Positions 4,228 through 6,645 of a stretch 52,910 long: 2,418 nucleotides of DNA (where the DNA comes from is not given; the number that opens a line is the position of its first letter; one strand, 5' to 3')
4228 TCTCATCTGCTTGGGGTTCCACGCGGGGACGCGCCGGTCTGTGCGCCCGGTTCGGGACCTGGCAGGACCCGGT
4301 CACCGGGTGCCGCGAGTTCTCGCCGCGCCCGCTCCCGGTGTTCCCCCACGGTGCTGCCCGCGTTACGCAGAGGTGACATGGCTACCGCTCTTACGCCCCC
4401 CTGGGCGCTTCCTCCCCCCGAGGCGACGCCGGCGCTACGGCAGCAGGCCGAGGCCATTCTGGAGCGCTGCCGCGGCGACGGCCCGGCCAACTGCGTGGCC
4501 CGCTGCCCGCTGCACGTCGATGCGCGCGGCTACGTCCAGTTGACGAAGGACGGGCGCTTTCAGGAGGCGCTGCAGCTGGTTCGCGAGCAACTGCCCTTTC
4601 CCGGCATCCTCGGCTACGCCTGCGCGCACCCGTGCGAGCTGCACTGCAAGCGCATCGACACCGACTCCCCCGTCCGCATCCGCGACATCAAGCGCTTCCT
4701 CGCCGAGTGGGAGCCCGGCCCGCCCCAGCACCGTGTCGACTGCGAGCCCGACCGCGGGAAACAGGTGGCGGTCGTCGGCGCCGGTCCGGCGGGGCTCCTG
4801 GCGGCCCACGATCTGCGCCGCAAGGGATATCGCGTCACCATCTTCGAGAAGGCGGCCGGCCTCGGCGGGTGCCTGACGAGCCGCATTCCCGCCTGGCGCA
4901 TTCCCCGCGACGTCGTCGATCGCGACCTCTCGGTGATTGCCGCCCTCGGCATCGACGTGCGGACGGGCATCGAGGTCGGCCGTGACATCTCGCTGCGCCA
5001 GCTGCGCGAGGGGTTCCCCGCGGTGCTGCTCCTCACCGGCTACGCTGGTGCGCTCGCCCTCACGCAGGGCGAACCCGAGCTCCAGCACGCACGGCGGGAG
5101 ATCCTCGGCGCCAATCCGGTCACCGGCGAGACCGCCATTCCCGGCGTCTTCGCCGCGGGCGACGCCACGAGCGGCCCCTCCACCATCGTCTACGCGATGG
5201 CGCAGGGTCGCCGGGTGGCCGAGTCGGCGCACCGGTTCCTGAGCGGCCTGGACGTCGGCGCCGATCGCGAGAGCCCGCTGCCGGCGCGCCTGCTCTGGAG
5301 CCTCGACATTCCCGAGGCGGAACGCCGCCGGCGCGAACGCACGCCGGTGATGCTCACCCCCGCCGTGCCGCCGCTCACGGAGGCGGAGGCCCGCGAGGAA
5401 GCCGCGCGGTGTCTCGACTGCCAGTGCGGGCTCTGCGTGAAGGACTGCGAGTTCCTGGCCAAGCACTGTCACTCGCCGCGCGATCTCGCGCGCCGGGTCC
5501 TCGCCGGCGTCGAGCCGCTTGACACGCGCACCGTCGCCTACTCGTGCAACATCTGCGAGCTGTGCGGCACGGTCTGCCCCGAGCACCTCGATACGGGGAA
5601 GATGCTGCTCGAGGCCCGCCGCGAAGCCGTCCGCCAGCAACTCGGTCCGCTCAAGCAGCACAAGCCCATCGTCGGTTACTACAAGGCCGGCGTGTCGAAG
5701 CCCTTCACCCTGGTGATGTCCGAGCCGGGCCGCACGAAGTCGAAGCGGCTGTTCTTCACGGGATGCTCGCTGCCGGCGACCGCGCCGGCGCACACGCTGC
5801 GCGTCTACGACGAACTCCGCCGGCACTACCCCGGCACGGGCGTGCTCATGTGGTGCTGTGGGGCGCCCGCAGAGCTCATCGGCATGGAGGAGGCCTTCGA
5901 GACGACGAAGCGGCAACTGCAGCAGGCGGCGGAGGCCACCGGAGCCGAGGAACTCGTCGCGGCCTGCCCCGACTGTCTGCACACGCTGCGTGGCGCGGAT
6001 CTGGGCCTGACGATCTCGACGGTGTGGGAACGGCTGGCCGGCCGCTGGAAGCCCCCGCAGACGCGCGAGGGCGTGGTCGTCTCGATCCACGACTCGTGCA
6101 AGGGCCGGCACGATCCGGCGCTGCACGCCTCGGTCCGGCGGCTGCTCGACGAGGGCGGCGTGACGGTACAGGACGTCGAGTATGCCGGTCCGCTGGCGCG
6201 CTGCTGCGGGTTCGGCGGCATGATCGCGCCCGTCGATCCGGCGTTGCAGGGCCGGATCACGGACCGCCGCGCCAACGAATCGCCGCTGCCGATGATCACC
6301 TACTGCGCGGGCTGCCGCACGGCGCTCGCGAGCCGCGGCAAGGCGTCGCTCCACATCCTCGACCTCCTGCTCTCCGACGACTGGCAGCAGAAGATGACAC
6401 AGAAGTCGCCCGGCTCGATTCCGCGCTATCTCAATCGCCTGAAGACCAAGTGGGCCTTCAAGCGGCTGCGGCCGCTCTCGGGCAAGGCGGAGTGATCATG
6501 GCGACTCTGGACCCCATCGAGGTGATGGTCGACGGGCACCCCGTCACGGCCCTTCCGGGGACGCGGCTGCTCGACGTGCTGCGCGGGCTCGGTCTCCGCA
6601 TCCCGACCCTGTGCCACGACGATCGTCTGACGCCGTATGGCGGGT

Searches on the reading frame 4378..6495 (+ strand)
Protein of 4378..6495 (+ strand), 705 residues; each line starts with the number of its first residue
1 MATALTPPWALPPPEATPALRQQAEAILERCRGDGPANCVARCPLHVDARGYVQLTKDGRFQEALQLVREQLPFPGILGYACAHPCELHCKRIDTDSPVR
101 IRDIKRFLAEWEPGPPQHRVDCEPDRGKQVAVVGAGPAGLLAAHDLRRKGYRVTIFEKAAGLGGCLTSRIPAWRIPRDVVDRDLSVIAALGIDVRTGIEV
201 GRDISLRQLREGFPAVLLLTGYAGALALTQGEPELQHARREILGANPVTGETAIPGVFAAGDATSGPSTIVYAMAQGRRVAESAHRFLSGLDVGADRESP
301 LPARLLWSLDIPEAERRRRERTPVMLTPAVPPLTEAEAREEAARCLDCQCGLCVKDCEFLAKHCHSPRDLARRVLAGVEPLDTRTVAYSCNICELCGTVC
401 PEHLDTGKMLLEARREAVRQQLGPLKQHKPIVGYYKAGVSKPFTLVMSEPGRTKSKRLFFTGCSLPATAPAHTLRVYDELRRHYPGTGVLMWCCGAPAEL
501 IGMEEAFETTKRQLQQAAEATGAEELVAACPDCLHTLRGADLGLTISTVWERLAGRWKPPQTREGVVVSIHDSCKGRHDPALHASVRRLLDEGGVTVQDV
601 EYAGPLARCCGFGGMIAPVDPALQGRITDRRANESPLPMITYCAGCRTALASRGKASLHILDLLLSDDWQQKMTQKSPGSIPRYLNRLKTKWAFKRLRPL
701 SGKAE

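Call 9: search_protein_families(library=pfam, proteins=[window:4378-6495:+], max_evalue=0.01)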
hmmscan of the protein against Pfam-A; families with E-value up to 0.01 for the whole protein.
window:4378-6495:+ (705 aa): 15 families
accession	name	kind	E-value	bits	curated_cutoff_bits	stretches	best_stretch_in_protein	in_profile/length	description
PF14691.11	Fer4_20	-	3.7e-20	72.3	25.8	1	22-112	15-108/113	Dihydroprymidine dehydrogenase domain II, 4Fe-4S cluster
PF02754.22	CCG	-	4.1e-14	52.9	20.6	2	459-538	3-85/85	Cysteine-rich domain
PF13450.12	NAD_binding_8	-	5.2e-12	46.3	21.9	1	132-169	1-38/68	NAD(P)-binding Rossmann-like domain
PF07992.20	Pyr_redox_2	-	7.8e-11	42.4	26.1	1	129-167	2-42/291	Pyridine nucleotide-disulphide oxidoreductase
PF13534.11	Fer4_17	-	4.4e-08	34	22.2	1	345-405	2-61/61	4Fe-4S dicluster domain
PF12831.13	FAD_oxidored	-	7.5e-07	29.2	27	1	130-173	2-45/416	FAD dependent oxidoreductase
PF00890.30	FAD_binding_2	-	1.5e-06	28.1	20.4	1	130-166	2-38/414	FAD binding domain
PF01266.30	DAO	-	6.8e-06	26.3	27.9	1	130-164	2-37/353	FAD dependent oxidoreductase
PF01593.30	Amino_oxidase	-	7e-06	26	19.8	1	138-164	2-28/443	Flavin containing amine oxidoreductase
PF03486.20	HI0933_like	-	1.2e-05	25.4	50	1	129-163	2-36/244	HI0933-like protein Rossmann domain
PF01494.25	FAD_binding_3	-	1.4e-05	24.9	22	1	129-160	3-34/349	FAD binding domain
PF13738.12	Pyr_redox_3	-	2.5e-05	24.1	30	1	132-159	2-30/305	Pyridine nucleotide-disulphide oxidoreductase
PF01946.23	Thi4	-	0.00024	20.8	26.2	1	129-165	19-56/235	Thi4 family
PF13183.11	Fer4_8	-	0.00099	20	27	1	342-403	2-67/68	4Fe-4S dicluster domain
PF00070.33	Pyr_redox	-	0.0026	18.7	22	1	130-160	2-32/82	Pyridine nucleotide-disulphide oxidoreductase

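Call 10: search_protein_families(library=ncbifam, proteins=[window:4378-6495:+], max_evalue=0.001)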
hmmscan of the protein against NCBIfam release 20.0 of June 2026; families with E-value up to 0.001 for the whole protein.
window:4378-6495:+ (705 aa): 61 families (the best 25 are shown)
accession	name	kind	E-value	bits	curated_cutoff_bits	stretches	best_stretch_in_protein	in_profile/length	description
NF045663.1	diclust_near_Sec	equivalog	3e-156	521.6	530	1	22-692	3-659/759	pyridine nucleotide-disulfide oxidoreductase/dicluster-binding protein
NF009410.0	PRK12771.1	subfamily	2.8e-73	247.4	516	2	36-221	47-232/566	NAD(P)-binding protein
NF009454.0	PRK12814.1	equivalog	2.4e-56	191.4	916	2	21-226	86-292/657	putative NADPH-dependent glutamate synthase small subunit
TIGR03315.1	Se_ygfK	equivalog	2.1e-51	174.4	835.3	2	37-223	445-632/1012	putative selenate reductase subunit YgfK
NF010590.0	PRK13984.1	equivalog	1.9e-50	171.6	946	1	24-223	183-384/611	putative oxidoreductase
NF009414.0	PRK12778.1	equivalog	7e-50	170.1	1103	2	28-221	328-526/752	bifunctional dihydroorotate dehydrogenase B NAD binding subunit/NADPH-dependent glutamate synthase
TIGR01316.1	gltA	equivalog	1.2e-48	166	471.75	2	29-224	26-229/449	NADPH-dependent glutamate synthase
TIGR01317.1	GOGAT_sm_gam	subfamily_domain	6e-46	157.3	447.7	2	24-222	37-238/485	glutamate synthase small subunit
TIGR01318.1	gltD_gamma_fam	subfamily_domain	9.1e-40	136.6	482.95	1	21-221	32-235/467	glutamate synthase, small subunit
NF009413.0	PRK12775.1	equivalog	7.4e-36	123.3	1895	2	28-226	330-530/1006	putative trifunctional 2-polyprenylphenol hydroxylase/glutamate synthase subunit beta/ferritin domain-containing protein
NF009408.0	PRK12769.1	equivalog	1.3e-34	119.4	1003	1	21-221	217-421/659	formate-dependent uric acid utilization protein AegA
NF009451.0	PRK12809.1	equivalog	2.1e-28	99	1154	1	35-225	215-408/639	formate-dependent uric acid utilization protein YgfT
NF009415.0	PRK12779.1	equivalog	1.1e-25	89.7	1519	1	37-221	208-401/944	putative bifunctional glutamate synthase subunit beta/2-polyprenylphenol hydroxylase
NF009409.0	PRK12770.1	subfamily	5.3e-23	81.6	343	2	123-200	14-92/360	putative glutamate synthase subunit beta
NF045670.1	quin_L_LdhH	equivalog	1.8e-13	49.7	800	1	452-632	464-663/706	L-lactate dehydrogenase (quinone) large subunit LdhH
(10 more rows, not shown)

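Call 16: find_homologous_proteins(query=window:4378-6495:+, max_evalue=1e-20)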
Query window:4378-6495:+ (705 aa): 1834 proteins with E <= 1e-20 among 8000 candidates; the best 120 are listed.
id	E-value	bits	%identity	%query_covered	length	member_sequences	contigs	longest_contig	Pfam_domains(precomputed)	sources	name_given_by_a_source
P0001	0.0e+0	1625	100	100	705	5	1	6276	PF01266.31,PF01593.31,PF13450.13,PF14691.12,PF00890.31,PF07992.21,PF03486.21,PF13534.12,PF02754.22,PF01494.26,PF12831.14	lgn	-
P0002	0.0e+0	1180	72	99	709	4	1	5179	PF01266.31,PF01593.31,PF13450.13,PF14691.12,PF07992.21,PF13534.12,PF02754.22,PF12831.14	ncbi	-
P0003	0.0e+0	1167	73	96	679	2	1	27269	PF13450.13,PF07992.21,PF00070.34,PF03486.21,PF13534.12,PF01494.26,PF12831.14,PF01266.31,PF01593.31,PF14691.12,PF00890.31,PF13738.13,PF02754.22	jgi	jgi:NADPH-dependent glutamate synthase beta subunit-like oxidoreductase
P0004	0.0e+0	1161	71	99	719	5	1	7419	PF01266.31,PF13450.13,PF14691.12,PF07992.21,PF13534.12,PF02754.22,PF01494.26,PF12831.14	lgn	-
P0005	0.0e+0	1159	71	99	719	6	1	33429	PF13450.13,PF07992.21,PF00070.34,PF03486.21,PF13534.12,PF01494.26,PF12831.14,PF01266.31,PF01593.31,PF14691.12,PF00890.31,PF13738.13,PF02754.22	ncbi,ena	-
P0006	0.0e+0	1156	71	99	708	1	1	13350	PF13450.13,PF07992.21,PF00070.34,PF03486.21,PF13534.12,PF01494.26,PF12831.14,PF01266.31,PF01593.31,PF14691.12,PF00890.31,PF02754.22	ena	-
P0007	0.0e+0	1152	71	97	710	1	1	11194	PF01266.31,PF01593.31,PF13450.13,PF14691.12,PF00890.31,PF07992.21,PF13738.13,PF13534.12,PF02754.22,PF01494.26,PF12831.14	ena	-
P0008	0.0e+0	1133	68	100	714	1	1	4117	PF01593.31,PF13450.13,PF14691.12,PF07992.21,PF13534.12,PF02754.22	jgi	jgi:NADPH-dependent glutamate synthase beta subunit-like oxidoreductase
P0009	0.0e+0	1133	70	99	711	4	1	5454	PF13450.13,PF07992.21,PF00070.34,PF13534.12,PF01494.26,PF12831.14,PF01266.31,PF01593.31,PF14691.12,PF00890.31,PF13738.13,PF02754.22,PF13183.12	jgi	jgi:Fe-S oxidoreductase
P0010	0.0e+0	1132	70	99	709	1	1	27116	PF13450.13,PF07992.21,PF00070.34,PF03486.21,PF13534.12,PF01494.26,PF12831.14,PF01266.31,PF01593.31,PF14691.12,PF00890.31,PF02754.22,PF13183.12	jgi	jgi:glutamate synthase (NADPH) small chain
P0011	0.0e+0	1100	66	99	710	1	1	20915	PF01266.31,PF01593.31,PF13450.13,PF14691.12,PF00890.31,PF07992.21,PF13534.12,PF02754.22,PF12831.14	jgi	jgi:NADPH-dependent glutamate synthase beta subunit-like oxidoreductase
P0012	0.0e+0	1089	68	96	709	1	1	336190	PF01266.31,PF01593.31,PF13450.13,PF14691.12,PF07992.21,PF13534.12,PF02754.22,PF13183.12,PF12831.14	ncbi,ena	-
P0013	0.0e+0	1087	70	96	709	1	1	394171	PF01266.31,PF01593.31,PF13450.13,PF14691.12,PF07992.21,PF13534.12,PF02754.22,PF13183.12,PF12831.14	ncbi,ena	-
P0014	0.0e+0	1084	69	99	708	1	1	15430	PF13450.13,PF07992.21,PF03486.21,PF13534.12,PF01494.26,PF12831.14,PF01266.31,PF01593.31,PF14691.12,PF00890.31,PF02754.22,PF13183.12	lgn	-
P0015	0.0e+0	1084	67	99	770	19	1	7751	PF01266.31,PF13450.13,PF14691.12,PF00890.31,PF07992.21,PF13534.12,PF02754.22,PF12831.14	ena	-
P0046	0.0e+0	1031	65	98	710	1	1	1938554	PF01266.31,PF01593.31,PF13450.13,PF14691.12,PF00890.31,PF07992.21,PF13534.12,PF02754.22,PF13183.12,PF01494.26,PF12831.14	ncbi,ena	-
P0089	2.1e-291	987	62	100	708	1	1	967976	PF01266.31,PF13450.13,PF14691.12,PF07992.21,PF13534.12,PF02754.22,PF13183.12,PF12831.14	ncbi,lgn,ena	-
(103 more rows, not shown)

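Call 17: find_encoding_contigs(protein=P0046, flank=10000, max_places=2)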
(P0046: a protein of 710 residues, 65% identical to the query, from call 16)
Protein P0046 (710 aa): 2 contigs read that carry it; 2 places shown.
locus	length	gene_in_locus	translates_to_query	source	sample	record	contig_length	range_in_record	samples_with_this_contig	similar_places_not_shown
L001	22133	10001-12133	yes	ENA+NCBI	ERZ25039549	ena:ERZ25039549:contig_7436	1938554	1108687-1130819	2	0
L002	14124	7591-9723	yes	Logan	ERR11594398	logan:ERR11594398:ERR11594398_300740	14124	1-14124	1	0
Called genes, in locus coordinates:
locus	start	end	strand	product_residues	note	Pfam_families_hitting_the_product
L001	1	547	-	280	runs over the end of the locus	PF00535:Glycos_transf_2, PF13641:Glyco_tranf_2_3 (faint)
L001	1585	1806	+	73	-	-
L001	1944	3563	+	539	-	PF03601:Cons_hypoth698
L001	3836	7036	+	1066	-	PF04055:Radical_SAM, PF13489:Methyltransf_23 (weak), PF01209:Ubie_methyltran, PF08241:Methyltransf_11, PF08242:Methyltransf_12, PF13649:Methyltransf_25, PF13847:Methyltransf_31, PF18978:DUF5714, +1 more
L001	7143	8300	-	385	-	-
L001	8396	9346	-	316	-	PF00581:Rhodanese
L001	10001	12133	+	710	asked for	PF14691:Fer4_20, PF00890:FAD_binding_2 (weak), PF01266:DAO (weak), PF01494:FAD_binding_3 (weak), PF07992:Pyr_redox_2 (weak), PF12831:FAD_oxidored (weak), PF13450:NAD_binding_8, PF13534:Fer4_17, +3 more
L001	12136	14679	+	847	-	PF13510:Fer2_4, PF10588:NADH-G_4Fe-4S_3, PF12838:Fer4_7, PF14697:Fer4_21 (weak), PF22117:Fer4_Nqo3, PF04879:Molybdop_Fe4S4, PF00384:Molybdopterin, PF01568:Molydop_binding, +2 more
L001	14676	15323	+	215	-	PF01257:2Fe-2S_thioredx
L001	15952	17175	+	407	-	PF01512:Complex1_51K, PF10531:SLBB (weak), PF10589:NADH_4Fe-4S, PF00037:Fer4 (weak), PF13237:Fer4_10, PF14697:Fer4_21, PF12838:Fer4_7, PF13187:Fer4_9, +4 more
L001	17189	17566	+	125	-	PF00072:Response_reg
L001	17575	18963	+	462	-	PF00512:HisKA, PF02518:HATPase_c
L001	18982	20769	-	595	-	PF13241:NAD_binding_7, PF14824:Sirohm_synth_M, PF00590:TP_methylase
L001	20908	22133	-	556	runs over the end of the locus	PF07992:Pyr_redox_2, PF13450:NAD_binding_8 (faint), PF13738:Pyr_redox_3 (faint), PF00070:Pyr_redox, PF02852:Pyr_redox_dim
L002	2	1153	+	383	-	?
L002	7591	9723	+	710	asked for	PF14691:Fer4_20, PF00890:FAD_binding_2 (weak), PF01266:DAO (weak), PF01494:FAD_binding_3 (weak), PF07992:Pyr_redox_2 (weak), PF12831:FAD_oxidored (weak), PF13450:NAD_binding_8, PF13534:Fer4_17, +3 more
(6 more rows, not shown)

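Call 18: find_encoding_contigs(protein=P0089, flank=10000, max_places=2)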
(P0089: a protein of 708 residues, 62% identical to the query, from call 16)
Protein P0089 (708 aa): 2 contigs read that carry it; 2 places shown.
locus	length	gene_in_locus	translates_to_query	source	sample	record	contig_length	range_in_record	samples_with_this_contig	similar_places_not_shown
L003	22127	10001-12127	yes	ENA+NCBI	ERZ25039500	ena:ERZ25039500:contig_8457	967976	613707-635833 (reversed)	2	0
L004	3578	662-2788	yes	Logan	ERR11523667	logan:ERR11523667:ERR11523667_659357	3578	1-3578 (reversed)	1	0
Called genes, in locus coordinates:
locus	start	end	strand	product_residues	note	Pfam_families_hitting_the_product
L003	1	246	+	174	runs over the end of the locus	PF03938:OmpH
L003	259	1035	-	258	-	PF00561:Abhydrolase_1, PF03096:Ndr, PF12146:Hydrolase_4, PF12697:Abhydrolase_6, PF00975:Thioesterase (weak), PF00561:Abhydrolase_1 (weak), PF08386:Abhydrolase_4 (weak)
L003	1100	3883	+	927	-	PF16158:N_BRCA1_IG (weak), PF27449:LtaS_N, PF00884:Sulfatase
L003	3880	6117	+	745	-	-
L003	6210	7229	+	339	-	PF00154:RecA_N, PF06745:ATPase (faint), PF08423:Rad51, PF21096:RecA_C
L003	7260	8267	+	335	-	PF08240:ADH_N, PF00107:ADH_zinc_N, PF13602:ADH_zinc_N_2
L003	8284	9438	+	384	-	PF01323:DSBA (faint), PF13462:Thioredoxin_4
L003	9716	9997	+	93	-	-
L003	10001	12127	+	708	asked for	PF14691:Fer4_20, PF07992:Pyr_redox_2, PF01266:DAO (weak), PF12831:FAD_oxidored (weak), PF13450:NAD_binding_8, PF13183:Fer4_8 (weak), PF13534:Fer4_17 (weak), PF02754:CCG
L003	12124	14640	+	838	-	PF13510:Fer2_4, PF00037:Fer4 (faint), PF12837:Fer4_6 (faint), PF10588:NADH-G_4Fe-4S_3, PF22117:Fer4_Nqo3, PF04879:Molybdop_Fe4S4, PF00384:Molybdopterin, PF01568:Molydop_binding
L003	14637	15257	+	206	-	PF01257:2Fe-2S_thioredx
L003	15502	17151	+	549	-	PF01512:Complex1_51K, PF10531:SLBB (weak), PF10589:NADH_4Fe-4S, PF00037:Fer4, PF13237:Fer4_10, PF12838:Fer4_7, PF13187:Fer4_9, PF00037:Fer4, +5 more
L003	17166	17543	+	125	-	PF00072:Response_reg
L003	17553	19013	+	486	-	PF00512:HisKA, PF13581:HATPase_c_2 (weak), PF02518:HATPase_c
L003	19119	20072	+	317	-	PF00581:Rhodanese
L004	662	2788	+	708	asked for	PF14691:Fer4_20, PF07992:Pyr_redox_2, PF01266:DAO (weak), PF12831:FAD_oxidored (weak), PF13450:NAD_binding_8, PF13183:Fer4_8 (weak), PF13534:Fer4_17 (weak), PF02754:CCG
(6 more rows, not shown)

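Call 25: search_solved_structures(query=window:4378-6495:+, max_evalue=0.00001)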
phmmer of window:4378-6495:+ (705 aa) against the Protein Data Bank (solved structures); distinct sequences matched with E-value up to 0.00001: 15.
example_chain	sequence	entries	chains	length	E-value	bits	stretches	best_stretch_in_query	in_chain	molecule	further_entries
9bov_A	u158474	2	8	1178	2.6e-54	187.8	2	14-222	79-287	Molybdopterin oxidoreductase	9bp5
8oh5_C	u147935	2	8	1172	4.3e-47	163.9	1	25-221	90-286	Formate dehydrogenase-O, major subunit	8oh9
9n5u_A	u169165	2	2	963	9.3e-47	162.8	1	23-221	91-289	NfnA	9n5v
4ylf_B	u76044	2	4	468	9.4e-40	139.7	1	28-222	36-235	Dihydropyrimidine dehydrogenase subunit A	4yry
5vj7_A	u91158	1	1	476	7.9e-37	130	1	36-222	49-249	Oxidoreductase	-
7mfm_I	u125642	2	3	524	1.8e-36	128.8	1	41-222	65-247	Glutamate synthase (NADPH) small chain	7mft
5jca_L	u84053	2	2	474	3.4e-36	127.9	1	36-222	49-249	NADH-dependent Ferredoxin:NADP Oxidoreductase (NfnI) subunit alpha | NADH-dependent Ferredoxin:NADP Oxidoreductase subunit alpha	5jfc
2vdc_G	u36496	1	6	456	2.5e-35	125.1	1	26-224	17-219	GLUTAMATE SYNTHASE [NADPH] SMALL CHAIN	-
6s6s_G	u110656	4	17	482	3e-35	124.8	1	26-224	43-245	Glutamate synthase [NADPH] small chain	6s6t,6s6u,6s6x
1gt8_A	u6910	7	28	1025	2.3e-19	72.2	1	30-218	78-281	DIHYDROPYRIMIDINE DEHYDROGENASE | Dihydropyrimidine dehydrogenase [NADP(+)]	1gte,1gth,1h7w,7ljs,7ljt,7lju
1h7x_A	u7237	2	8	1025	2.5e-19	72.1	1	30-218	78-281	DIHYDROPYRIMIDINE DEHYDROGENASE | Dihydropyrimidine dehydrogenase [NADP(+)]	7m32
7m31_A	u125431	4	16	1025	2.5e-19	72.1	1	30-218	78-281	Dihydropyrimidine dehydrogenase [NADP(+)]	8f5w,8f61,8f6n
3cty_A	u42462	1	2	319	2.4e-06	29.2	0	123-172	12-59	Thioredoxin reductase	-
7rk0_A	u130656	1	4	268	6e-06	27.9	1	129-167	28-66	Thiamine thiazole synthase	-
6de6_A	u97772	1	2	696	9.7e-06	27.2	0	100-167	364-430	Histamine dehydrogenase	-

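Call 41: find_related_loci(query=window:4378-6495:+, collection=genome_contigs, flank=10000)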
Query window:4378-6495:+ (705 aa) in genome_contigs; peptide patterns used: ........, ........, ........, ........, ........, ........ (x = any residue, [..] = any of these).
85 stretches matched a pattern; 45 encode a relative of the query (tblastn E <= 1e-3); 43 distinct loci.
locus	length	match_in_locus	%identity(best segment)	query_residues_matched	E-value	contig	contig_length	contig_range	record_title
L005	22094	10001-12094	72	8-705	0e+0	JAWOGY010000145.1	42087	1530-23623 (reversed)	MAG: Vicinamibacterales bacterium isolate CWP4-1.bin.183 k191_3523889, whole genome shotgun sequence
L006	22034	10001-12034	70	24-702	0e+0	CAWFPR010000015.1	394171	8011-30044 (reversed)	MAG: uncultured Acidobacteriota bacterium isolate MFD05442.bin.1.130 genome assembly, contig: contig_3393, whole genome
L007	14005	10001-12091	66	7-703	0e+0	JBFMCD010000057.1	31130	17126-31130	MAG: Acidobacteriota bacterium isolate MAG184 MAG184_57, whole genome shotgun sequence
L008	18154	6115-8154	68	20-700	0e+0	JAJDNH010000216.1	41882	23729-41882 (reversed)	MAG: Acidobacteria bacterium isolate ALJrbin.24 k141_8816398, whole genome shotgun sequence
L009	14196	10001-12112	64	1-701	0e+0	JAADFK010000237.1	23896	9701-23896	MAG: Acidobacteriota bacterium isolate M_MaxBin.023 contig-127_9870, whole genome shotgun sequence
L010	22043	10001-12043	67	19-700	0e+0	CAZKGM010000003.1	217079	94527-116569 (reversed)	MAG TPA_asm: uncultured Thermoanaerobaculia bacterium isolate binchicken_co163_178 genome assembly, contig: NODE_18_leng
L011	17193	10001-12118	64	1-703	0e+0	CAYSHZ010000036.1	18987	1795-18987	MAG TPA_asm: uncultured Thermoanaerobaculia bacterium isolate binchicken_co67_263 genome assembly, contig: NODE_2911_len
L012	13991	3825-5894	64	14-703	0e+0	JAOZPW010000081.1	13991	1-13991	MAG: Thermoanaerobaculales bacterium isolate GMC4.metabat2.271 GMC4_5399_length_13991_cov_7.955152, whole genome shotgun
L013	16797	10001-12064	64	14-701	0e+0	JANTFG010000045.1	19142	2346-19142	MAG: Thermoanaerobaculales bacterium isolate bin100100 c_000000002599, whole genome shotgun sequence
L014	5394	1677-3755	66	8-701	0e+0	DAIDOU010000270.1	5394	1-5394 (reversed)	MAG TPA_asm: Acidobacteria bacterium isolate clean3599 k141_2390079, whole genome shotgun sequence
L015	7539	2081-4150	63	14-703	0e+0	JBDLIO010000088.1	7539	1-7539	MAG: Acidobacteriota bacterium isolate MAG033 MAG033_88, whole genome shotgun sequence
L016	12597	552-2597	67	18-699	0e+0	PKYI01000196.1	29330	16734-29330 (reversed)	MAG: Acidobacteria bacterium isolate palsa_272 73.20120500_P19.29_contig_4789, whole genome shotgun sequence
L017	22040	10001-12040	65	20-699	0e+0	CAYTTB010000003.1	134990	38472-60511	MAG TPA_asm: uncultured Thermoanaerobaculia bacterium isolate SRP216583_co2_235 genome assembly, contig: NODE_24_length_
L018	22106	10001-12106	62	3-703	0e+0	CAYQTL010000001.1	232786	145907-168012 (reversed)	MAG TPA_asm: uncultured Thermoanaerobaculia bacterium isolate SRP332253_co2_167 genome assembly, contig: NODE_20_length_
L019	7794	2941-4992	64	19-701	0e+0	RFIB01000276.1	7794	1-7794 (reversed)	MAG: Acidobacteria bacterium isolate J065 k99_817649, whole genome shotgun sequence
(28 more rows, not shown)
